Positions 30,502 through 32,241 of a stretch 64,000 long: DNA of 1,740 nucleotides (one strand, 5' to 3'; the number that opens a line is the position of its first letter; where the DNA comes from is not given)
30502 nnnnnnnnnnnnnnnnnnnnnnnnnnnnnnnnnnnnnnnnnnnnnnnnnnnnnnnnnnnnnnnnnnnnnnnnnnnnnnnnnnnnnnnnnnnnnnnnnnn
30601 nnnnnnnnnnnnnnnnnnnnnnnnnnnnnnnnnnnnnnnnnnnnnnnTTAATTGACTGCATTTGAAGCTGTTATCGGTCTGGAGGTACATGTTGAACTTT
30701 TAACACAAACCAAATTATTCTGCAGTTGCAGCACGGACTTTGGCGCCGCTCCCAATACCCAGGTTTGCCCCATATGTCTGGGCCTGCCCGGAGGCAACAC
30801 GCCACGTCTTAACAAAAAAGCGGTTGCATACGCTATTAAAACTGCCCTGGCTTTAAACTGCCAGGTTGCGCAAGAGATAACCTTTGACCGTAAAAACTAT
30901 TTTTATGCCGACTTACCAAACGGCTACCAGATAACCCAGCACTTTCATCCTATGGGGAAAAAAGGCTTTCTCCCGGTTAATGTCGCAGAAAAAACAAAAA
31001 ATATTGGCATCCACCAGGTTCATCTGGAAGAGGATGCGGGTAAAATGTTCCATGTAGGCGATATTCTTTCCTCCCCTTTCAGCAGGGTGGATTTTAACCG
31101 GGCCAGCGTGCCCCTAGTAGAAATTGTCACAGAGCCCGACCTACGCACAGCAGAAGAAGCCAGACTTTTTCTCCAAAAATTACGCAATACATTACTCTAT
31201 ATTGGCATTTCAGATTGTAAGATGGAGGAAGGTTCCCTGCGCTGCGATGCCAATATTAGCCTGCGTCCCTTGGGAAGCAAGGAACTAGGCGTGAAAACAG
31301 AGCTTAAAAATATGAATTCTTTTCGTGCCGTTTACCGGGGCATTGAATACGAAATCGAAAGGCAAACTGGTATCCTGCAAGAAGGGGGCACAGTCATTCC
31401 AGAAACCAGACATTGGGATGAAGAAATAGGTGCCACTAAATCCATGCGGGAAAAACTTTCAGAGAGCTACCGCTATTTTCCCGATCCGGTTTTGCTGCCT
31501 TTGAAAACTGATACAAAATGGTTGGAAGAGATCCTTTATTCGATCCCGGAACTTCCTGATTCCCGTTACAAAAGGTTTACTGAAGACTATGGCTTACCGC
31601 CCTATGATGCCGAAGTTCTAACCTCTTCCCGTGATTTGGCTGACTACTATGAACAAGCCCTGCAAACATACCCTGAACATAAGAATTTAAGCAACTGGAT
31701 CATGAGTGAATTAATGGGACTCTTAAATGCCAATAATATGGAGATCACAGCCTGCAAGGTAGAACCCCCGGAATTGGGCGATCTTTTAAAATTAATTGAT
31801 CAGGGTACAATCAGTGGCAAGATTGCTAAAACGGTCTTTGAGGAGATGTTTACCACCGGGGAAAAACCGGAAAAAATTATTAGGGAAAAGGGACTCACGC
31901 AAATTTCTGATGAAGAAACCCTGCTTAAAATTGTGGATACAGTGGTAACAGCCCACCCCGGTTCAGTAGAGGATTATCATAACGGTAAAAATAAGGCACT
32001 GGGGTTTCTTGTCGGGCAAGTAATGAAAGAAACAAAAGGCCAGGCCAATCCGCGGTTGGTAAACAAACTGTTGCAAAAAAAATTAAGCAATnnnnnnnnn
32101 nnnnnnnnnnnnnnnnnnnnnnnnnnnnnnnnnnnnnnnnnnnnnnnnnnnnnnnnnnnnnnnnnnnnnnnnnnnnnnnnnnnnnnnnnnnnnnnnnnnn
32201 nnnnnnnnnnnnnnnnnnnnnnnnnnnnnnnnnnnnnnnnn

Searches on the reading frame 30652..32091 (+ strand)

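Call 18: search_protein_families(library=pfam, proteins=[window:30652-32091:+])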
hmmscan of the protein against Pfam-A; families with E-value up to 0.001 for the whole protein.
window:30652-32091:+ (480 aa): 2 families
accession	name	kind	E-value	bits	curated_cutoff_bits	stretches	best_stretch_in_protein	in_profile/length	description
PF02934.20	GatB_N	-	6.3e-112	373.7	23.4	1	7-292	2-277/277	GatB/GatE catalytic domain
PF02637.23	GatB_Yqey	-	6e-58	195.4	27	1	331-478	1-148/148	GatB domain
